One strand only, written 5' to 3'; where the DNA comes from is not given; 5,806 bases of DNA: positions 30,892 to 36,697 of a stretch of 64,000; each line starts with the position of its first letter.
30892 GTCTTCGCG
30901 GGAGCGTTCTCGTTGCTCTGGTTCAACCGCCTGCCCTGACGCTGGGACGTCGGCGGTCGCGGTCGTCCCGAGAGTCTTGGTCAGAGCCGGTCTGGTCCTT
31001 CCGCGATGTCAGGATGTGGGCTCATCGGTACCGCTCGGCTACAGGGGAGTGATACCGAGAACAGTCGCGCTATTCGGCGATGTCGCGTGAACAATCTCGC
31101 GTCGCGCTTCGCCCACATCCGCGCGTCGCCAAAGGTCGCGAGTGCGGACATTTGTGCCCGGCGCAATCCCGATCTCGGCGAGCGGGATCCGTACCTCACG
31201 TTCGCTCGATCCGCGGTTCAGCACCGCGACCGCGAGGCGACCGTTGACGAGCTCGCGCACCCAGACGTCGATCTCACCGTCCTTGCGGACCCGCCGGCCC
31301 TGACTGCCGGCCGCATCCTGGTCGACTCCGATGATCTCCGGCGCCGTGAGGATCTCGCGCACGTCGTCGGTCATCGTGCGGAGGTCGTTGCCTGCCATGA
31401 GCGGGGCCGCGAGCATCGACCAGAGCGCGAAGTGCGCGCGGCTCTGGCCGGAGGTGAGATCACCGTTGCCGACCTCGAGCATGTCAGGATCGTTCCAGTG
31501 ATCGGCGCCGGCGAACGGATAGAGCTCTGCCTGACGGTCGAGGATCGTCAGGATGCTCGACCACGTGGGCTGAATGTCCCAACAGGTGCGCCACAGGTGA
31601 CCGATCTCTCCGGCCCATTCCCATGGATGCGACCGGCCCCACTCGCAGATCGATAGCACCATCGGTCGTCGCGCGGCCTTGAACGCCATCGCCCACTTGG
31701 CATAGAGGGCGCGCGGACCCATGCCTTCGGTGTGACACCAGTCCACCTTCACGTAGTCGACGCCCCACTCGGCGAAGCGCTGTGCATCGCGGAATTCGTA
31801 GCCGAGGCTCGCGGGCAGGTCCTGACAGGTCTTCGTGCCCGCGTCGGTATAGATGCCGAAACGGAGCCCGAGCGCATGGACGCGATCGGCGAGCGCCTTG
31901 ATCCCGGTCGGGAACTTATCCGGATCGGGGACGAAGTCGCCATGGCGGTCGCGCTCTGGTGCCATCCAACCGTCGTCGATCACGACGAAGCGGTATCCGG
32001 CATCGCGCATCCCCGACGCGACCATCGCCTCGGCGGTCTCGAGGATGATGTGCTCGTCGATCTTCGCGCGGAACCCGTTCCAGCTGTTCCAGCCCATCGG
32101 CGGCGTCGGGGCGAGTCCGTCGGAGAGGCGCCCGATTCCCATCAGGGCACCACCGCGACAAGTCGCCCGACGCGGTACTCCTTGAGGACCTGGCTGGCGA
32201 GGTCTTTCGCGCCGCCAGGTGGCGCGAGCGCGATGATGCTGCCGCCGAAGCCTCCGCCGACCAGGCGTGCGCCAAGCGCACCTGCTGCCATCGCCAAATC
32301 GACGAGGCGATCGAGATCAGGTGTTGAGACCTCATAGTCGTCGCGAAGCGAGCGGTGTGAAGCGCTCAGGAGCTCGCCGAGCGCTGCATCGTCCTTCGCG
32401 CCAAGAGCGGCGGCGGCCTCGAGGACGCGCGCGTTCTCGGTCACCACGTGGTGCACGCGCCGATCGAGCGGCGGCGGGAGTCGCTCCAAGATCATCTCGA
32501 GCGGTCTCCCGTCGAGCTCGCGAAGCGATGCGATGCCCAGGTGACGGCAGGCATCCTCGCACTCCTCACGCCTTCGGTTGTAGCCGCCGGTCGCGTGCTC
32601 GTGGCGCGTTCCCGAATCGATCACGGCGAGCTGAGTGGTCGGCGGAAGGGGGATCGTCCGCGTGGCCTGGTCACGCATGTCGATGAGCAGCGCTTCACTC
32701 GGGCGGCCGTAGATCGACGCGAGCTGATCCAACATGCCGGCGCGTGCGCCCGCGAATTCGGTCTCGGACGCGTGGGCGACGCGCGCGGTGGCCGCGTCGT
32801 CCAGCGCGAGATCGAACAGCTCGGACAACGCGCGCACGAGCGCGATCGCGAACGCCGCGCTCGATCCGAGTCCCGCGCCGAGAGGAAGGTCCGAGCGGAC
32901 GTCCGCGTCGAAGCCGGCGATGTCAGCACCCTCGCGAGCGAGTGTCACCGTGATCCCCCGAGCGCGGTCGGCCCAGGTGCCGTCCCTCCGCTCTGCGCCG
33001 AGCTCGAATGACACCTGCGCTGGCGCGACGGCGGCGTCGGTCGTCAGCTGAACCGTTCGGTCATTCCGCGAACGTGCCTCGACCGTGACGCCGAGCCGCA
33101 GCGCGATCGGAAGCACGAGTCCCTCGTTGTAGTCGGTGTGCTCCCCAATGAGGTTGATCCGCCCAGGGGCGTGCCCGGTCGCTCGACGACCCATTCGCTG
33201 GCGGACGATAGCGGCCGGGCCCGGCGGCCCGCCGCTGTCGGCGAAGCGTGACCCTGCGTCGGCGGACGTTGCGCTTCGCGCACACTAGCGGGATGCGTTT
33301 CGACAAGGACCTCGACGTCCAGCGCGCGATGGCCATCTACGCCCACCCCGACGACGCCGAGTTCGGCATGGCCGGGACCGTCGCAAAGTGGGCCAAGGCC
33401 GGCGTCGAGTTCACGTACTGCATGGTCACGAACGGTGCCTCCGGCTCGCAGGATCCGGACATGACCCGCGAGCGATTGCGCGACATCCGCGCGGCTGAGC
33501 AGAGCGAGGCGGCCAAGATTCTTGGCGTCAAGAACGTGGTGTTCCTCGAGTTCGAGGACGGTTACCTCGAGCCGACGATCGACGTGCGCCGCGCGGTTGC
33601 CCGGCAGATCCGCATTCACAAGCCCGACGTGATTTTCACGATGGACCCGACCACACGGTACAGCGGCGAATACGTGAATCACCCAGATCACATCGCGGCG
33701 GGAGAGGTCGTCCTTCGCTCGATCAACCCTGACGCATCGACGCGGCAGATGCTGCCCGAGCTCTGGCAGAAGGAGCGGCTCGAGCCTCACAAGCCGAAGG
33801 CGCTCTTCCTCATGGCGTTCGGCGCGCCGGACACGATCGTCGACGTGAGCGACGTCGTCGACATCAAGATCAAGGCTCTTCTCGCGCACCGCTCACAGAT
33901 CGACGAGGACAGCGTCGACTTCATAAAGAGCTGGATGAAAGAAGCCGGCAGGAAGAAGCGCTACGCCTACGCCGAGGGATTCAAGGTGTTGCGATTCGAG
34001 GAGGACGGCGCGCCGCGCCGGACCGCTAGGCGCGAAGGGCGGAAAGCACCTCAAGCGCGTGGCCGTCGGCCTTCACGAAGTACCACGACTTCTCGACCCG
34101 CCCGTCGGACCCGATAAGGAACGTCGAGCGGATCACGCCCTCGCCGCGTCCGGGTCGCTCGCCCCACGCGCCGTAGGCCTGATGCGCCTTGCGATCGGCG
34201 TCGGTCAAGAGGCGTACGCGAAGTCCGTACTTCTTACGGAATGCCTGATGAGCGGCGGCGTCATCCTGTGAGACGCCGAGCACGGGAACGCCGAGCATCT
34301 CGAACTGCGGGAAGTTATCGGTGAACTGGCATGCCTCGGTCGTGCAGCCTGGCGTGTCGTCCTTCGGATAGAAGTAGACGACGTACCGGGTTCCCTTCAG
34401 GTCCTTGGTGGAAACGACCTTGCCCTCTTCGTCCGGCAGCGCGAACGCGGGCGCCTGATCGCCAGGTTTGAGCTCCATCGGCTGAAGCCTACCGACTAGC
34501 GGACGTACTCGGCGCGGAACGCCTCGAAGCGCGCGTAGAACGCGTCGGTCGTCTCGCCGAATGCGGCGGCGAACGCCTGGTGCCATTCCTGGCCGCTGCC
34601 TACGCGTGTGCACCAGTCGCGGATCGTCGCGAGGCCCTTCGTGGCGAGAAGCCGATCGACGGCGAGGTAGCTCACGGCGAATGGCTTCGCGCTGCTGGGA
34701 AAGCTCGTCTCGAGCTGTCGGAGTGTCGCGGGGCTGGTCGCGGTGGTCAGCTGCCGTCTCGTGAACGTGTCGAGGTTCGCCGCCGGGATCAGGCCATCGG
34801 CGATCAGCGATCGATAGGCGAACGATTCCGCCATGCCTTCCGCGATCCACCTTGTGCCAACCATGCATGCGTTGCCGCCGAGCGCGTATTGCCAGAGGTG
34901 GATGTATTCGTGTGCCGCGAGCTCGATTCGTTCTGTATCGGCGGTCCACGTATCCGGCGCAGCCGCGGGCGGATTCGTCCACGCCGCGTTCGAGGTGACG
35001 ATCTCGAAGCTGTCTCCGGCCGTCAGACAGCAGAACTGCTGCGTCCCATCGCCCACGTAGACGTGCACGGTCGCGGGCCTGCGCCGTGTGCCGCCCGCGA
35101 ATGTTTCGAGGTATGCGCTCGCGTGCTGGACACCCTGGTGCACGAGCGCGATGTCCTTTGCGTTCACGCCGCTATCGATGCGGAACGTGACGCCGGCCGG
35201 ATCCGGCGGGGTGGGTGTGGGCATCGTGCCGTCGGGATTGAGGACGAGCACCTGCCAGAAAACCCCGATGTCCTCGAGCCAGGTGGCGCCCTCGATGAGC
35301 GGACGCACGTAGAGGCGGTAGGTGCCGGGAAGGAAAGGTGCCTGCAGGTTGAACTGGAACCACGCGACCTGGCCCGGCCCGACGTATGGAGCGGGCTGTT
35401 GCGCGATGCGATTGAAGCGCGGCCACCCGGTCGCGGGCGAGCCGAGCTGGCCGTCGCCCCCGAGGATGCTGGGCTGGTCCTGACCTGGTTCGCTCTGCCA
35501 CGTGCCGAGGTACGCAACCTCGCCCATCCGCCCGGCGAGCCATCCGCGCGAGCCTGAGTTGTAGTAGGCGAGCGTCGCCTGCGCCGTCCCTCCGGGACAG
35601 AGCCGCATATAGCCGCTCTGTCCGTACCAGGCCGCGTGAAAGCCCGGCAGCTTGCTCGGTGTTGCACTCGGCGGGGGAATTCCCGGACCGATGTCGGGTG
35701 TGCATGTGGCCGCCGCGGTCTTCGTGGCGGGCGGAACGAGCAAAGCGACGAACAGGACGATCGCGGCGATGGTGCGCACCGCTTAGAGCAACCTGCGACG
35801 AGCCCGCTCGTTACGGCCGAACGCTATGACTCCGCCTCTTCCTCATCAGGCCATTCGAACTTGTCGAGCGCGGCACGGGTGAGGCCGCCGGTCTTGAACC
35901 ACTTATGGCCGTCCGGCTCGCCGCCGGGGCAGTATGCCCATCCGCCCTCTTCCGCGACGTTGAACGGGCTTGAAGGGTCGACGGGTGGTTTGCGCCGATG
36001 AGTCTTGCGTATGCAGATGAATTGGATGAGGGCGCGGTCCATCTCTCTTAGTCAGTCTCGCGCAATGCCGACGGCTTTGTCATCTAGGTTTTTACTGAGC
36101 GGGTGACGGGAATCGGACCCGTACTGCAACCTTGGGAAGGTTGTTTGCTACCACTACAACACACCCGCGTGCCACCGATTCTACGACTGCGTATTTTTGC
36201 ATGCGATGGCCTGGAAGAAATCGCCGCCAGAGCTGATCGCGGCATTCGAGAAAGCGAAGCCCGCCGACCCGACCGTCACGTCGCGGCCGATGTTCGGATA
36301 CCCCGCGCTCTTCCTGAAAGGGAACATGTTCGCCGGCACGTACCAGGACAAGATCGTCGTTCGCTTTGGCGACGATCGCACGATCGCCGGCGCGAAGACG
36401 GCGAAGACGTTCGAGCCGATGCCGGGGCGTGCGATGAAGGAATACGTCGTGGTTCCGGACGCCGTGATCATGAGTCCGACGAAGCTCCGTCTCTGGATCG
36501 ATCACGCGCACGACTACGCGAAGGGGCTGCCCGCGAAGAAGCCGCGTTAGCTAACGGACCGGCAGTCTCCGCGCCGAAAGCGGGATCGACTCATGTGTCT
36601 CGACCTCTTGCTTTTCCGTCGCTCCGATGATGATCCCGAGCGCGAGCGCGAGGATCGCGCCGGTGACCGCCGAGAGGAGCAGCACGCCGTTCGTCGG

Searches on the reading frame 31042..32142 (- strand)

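Call 14: search_protein_families(library=pfam, proteins=[window:31042-32142:-], max_evalue=0.01)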
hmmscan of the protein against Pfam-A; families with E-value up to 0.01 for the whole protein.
window:31042-32142:- (367 aa): 5 families
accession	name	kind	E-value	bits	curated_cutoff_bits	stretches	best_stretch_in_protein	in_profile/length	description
PF16499.11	Melibiase_2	-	3.3e-70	237.1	23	1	13-276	1-284/284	Alpha galactosidase A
PF17801.7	Melibiase_C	-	4e-13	49.7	22.9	1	288-354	1-60/71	Alpha galactosidase C-terminal beta sandwich domain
PF02065.24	Melibiase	-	8.5e-09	35.3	27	1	16-99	43-124/347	Melibiase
PF17450.8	Melibiase_2_C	-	3.5e-08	34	22.5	1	279-327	1-51/87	Alpha galactosidase A C-terminal beta sandwich domain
PF05691.18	Raffinose_syn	-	0.0045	15.3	20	1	16-68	201-250/750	Raffinose synthase or seed imbibition protein Sip1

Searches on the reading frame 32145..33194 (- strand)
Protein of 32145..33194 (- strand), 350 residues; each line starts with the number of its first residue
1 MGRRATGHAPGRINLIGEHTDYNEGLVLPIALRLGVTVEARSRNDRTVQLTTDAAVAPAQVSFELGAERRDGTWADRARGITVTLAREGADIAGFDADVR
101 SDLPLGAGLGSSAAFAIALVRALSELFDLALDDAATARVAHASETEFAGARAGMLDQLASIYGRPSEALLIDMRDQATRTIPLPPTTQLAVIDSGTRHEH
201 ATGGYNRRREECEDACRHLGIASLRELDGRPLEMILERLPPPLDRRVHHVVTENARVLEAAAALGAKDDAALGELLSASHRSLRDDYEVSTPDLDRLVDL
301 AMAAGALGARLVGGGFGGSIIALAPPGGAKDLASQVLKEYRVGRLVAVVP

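Call 14: search_protein_families(library=pfam, proteins=[window:32145-33194:-], max_evalue=0.01)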
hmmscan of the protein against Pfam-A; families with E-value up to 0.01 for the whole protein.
window:32145-33194:- (350 aa): 4 families
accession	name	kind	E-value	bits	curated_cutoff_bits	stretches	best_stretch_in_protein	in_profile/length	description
PF00288.32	GHMP_kinases_N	-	4.4e-19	68.9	22.3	1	88-164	12-87/87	GHMP kinases N terminal domain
PF10509.15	GalKase_gal_bdg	-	9.5e-16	57.6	23.1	1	7-41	14-48/49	Galactokinase galactose-binding signature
PF08544.19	GHMP_kinases_C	-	1.5e-13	51.4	21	1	261-340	2-83/85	GHMP kinases C terminal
PF22700.2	MVD-like_N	-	7.3e-06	26.1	27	1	16-141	8-129/157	Diphosphomevalonate decarboxylase-like N-terminal domain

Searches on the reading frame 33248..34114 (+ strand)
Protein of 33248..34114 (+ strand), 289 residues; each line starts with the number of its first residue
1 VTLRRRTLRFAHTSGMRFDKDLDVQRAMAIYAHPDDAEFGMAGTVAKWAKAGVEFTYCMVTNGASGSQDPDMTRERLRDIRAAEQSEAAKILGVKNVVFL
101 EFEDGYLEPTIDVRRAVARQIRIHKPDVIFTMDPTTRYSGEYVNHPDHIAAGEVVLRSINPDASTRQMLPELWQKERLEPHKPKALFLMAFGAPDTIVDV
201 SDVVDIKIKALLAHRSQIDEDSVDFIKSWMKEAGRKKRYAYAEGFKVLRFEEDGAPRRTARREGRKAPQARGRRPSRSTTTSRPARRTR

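Call 14: search_protein_families(library=pfam, proteins=[window:33248-34114:+], max_evalue=0.01)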
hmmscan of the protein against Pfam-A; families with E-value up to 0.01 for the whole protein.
window:33248-34114:+ (289 aa): 1 family
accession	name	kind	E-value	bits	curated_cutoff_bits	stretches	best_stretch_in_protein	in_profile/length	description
PF02585.22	PIG-L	-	5.4e-31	108.2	28.2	1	28-157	1-127/129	GlcNAc-PI de-N-acetylase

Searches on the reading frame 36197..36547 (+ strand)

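Call 14: search_protein_families(library=pfam, proteins=[window:36197-36547:+], max_evalue=0.01)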
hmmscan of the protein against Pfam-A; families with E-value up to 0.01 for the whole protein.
window:36197-36547:+ (117 aa): 1 family
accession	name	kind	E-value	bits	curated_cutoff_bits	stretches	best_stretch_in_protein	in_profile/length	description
PF04993.18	TfoX_N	-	8.1e-14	51.9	30.1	1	26-106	8-89/91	TfoX N-terminal domain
